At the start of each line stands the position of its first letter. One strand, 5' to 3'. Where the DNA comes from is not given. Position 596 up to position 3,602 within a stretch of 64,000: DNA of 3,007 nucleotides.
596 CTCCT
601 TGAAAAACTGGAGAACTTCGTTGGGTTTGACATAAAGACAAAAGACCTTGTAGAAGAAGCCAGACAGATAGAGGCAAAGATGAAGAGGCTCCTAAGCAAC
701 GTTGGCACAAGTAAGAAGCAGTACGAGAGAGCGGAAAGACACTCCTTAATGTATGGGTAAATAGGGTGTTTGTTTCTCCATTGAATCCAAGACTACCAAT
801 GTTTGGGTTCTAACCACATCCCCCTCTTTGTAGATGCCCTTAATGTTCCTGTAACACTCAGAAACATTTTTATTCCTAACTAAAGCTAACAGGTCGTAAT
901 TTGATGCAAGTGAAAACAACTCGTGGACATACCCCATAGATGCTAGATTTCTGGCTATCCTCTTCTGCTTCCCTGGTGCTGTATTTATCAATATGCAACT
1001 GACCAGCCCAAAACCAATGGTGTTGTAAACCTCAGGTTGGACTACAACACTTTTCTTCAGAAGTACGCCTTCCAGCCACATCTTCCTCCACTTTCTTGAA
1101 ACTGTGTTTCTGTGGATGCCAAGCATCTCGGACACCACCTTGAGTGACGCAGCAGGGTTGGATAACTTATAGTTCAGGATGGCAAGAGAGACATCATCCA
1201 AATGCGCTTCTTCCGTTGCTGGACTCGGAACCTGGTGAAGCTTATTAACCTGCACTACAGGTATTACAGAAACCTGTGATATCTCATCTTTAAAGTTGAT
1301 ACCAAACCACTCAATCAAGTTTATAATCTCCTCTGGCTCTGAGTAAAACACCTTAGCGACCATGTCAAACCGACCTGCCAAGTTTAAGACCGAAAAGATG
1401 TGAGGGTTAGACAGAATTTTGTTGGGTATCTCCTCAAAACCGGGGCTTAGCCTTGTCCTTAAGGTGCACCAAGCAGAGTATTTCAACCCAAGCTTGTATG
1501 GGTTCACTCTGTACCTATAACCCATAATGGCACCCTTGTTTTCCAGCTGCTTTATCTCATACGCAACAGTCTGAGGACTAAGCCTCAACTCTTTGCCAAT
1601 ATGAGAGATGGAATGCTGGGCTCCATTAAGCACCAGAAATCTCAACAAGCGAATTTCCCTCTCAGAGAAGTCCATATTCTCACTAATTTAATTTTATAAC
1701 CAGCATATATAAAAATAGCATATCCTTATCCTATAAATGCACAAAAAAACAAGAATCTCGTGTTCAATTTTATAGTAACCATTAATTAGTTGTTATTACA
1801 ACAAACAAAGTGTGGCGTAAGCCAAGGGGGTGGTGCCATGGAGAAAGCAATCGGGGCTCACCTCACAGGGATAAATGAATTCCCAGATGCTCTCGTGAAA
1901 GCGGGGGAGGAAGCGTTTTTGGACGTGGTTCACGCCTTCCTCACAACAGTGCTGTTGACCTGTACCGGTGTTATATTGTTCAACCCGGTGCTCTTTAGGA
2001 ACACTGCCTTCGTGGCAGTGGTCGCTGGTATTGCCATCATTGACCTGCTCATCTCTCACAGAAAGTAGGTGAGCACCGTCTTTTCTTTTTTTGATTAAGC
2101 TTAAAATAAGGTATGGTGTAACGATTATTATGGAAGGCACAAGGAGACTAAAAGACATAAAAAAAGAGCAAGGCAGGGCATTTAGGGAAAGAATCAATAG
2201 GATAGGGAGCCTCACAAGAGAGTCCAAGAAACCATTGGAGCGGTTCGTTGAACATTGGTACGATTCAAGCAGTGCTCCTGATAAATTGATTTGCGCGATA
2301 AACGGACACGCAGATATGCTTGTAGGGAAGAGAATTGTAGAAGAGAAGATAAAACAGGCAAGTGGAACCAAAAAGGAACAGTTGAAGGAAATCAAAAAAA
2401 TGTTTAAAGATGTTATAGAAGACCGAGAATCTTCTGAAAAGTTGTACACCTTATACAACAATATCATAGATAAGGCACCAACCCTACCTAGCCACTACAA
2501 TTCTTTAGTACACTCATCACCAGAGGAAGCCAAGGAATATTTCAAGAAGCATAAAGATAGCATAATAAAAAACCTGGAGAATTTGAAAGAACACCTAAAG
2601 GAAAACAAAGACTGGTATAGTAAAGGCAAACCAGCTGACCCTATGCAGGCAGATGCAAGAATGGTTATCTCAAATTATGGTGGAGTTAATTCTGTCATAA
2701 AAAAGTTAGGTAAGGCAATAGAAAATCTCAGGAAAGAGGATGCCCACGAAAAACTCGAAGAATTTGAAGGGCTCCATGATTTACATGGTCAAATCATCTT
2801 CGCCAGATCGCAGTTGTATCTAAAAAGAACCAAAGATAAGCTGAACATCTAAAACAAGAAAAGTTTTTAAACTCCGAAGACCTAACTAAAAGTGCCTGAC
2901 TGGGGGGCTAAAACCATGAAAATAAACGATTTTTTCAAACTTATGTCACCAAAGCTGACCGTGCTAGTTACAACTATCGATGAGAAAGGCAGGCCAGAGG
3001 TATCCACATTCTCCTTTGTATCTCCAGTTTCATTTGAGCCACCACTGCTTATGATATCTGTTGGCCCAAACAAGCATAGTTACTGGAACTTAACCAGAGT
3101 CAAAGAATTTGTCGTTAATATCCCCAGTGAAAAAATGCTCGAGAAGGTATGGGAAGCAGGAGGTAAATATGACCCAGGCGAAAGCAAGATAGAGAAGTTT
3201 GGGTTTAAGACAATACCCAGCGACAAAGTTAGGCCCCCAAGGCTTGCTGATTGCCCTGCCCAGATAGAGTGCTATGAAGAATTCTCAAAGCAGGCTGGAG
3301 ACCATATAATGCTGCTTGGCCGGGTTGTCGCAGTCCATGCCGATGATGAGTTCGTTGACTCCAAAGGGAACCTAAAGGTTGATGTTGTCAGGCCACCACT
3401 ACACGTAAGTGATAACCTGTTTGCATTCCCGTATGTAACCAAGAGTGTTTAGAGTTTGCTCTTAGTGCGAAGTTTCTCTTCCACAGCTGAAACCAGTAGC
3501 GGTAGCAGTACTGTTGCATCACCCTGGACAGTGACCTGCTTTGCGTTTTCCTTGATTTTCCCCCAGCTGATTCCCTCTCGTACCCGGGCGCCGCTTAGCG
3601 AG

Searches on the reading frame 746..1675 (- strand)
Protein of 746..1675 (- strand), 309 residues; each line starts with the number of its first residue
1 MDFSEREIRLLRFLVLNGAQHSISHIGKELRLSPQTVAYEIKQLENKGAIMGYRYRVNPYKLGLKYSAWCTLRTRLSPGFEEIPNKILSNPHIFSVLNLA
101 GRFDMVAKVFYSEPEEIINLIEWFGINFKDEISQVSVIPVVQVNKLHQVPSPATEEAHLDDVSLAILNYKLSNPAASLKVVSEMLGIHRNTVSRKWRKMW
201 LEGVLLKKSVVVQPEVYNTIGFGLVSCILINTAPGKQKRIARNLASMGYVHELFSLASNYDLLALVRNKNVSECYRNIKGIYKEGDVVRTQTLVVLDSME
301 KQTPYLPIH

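Call 25: search_protein_families(library=ncbifam, proteins=[window:746-1675:-], max_evalue=0.1)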
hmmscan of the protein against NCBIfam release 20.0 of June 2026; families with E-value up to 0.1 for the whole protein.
window:746-1675:- (309 aa): 19 families
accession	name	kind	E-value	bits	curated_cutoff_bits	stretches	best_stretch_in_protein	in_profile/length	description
NF041396.1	TranRegLrp_Halo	equivalog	1.8e-21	76.6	190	2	163-301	7-142/149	HTH-type transcriptional regulator Lrp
NF040947.1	trans_reg_LysM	equivalog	4e-19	68.7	180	2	160-298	2-135/136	HTH-type transcriptional regulator LysM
NF040820.1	trans_reg_LrpA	equivalog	4.9e-15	55.7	250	2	15-121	13-118/141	HTH-type transcriptional regulator LrpA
NF053758.1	ChrTpTrnRegChrS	equivalog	6.9e-11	42.2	250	2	18-117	26-124/158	chromate efflux transcriptional regulator ChrS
NF041395.1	TranRegLrpA1_Halo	equivalog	6e-10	39.3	250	2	16-110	15-108/142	HTH-type transcriptional regulator LrpA1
NF008370.0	PRK11169.1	equivalog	1.5e-08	34.5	233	2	14-108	23-118/164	leucine-responsive transcriptional regulator Lrp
NF008384.0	PRK11179.1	equivalog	1.7e-08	34.4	227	2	11-118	15-121/153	transcriptional regulator AsnC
TIGR01884.1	cas_HTH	subfamily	2.8e-06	26.9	60.2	1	3-53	140-189/202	CRISPR-associated CARF protein Csa3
NF053606.1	Sta1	subfamily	0.00086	19.4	80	1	2-53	17-67/100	Sta1 family transcriptional regulator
NF040707.3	Siroheme_Dcarb_AhbB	equivalog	0.00097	18.9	125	0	173-299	11-139/146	siroheme decarboxylase subunit beta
NF040939.2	trans_reg_lrs14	equivalog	0.015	15.3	90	1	2-51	18-67/103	Lrs14 family HTH-type transcriptional regulator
NF008847.0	PRK11886.1-2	equivalog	0.016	14.5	293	0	7-62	7-60/320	bifunctional biotin--[acetyl-CoA-carboxylase] ligase/biotin operon repressor BirA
NF033545.0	transpos_IS630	equivalog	0.024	14.1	100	0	9-48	1-40/299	IS630 family transposase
TIGR00122.1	birA_repr_reg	equivalog_domain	0.028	14.3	70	0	15-48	8-41/69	biotin operon repressor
NF005785.0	PRK07598.1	equivalog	0.036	12.9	554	1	4-45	354-391/415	RNA polymerase sigma factor SigC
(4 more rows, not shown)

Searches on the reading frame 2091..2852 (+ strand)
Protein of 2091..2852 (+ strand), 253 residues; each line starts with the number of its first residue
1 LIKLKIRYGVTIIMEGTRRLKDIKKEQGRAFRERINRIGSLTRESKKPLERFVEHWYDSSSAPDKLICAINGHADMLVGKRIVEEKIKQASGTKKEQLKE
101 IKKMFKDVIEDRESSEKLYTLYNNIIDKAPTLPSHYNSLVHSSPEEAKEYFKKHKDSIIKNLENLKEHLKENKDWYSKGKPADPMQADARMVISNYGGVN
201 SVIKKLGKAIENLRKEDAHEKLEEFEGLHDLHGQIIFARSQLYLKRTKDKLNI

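Call 25: search_protein_families(library=ncbifam, proteins=[window:2091-2852:+], max_evalue=0.1)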
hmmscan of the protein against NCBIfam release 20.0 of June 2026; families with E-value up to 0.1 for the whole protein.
window:2091-2852:+ (253 aa): 3 families
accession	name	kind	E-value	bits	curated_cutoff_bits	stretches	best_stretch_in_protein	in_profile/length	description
NF002572.0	PRK02224.1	equivalog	0.0029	15.9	1087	1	22-212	195-381/888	DNA double-strand break repair ATPase Rad50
TIGR00293.1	TIGR00293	equivalog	0.013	15.6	53.9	1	140-174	80-114/129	prefoldin subunit alpha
NF008180.0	PRK10929.1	equivalog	0.09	10.5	809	0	72-153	17-101/1109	miniconductance mechanosensitive channel MscM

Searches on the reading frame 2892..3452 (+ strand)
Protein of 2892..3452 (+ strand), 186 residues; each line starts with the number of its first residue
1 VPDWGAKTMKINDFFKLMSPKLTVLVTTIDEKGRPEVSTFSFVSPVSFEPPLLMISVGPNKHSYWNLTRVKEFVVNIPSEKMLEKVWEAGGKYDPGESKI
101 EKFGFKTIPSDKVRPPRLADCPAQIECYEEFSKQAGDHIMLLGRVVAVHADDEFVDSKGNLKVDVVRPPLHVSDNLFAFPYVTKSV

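Call 25: search_protein_families(library=ncbifam, proteins=[window:2892-3452:+], max_evalue=0.1)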
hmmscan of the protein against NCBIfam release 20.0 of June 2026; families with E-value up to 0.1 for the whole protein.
window:2892-3452:+ (186 aa): 7 families
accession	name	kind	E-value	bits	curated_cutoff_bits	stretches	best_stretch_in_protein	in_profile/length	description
NF045919.1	HphnlacHdxRed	equivalog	2.1e-09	36.9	340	1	23-149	22-141/309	p-hydroxyphenylacetate 3-hydroxylase reductase component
NF052639.1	FlvnRedFerAPor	equivalog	2.3e-07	30.6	260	1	25-150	20-137/158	flavin reductase FerA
NF042921.1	HpaC_Thermus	equivalog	3.5e-07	30.3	200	1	22-151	16-133/150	4-hydroxyphenylacetate 3-monooxygenase reductase subunit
NF045630.1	monooxsub_HsaB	equivalog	4.1e-07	30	230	1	25-149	23-141/186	3-hydroxy-9,10-secoandrosta-1,3,5(10)-triene-9,17-dione monooxygenase reductase subunit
NF045733.1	StyMonoxStyB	equivalog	8.4e-07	29.1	200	1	25-150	17-133/150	styrene monooxygenase NADH-dependent flavin reductase subunit StyB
TIGR03615.1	RutF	equivalog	0.00067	19.7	254.75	1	25-152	19-141/156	NADH-dependent FMN reductase RutF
TIGR02296.1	HpaC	equivalog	0.0051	16.9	205.95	1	25-150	14-136/154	4-hydroxyphenylacetate 3-monooxygenase, reductase component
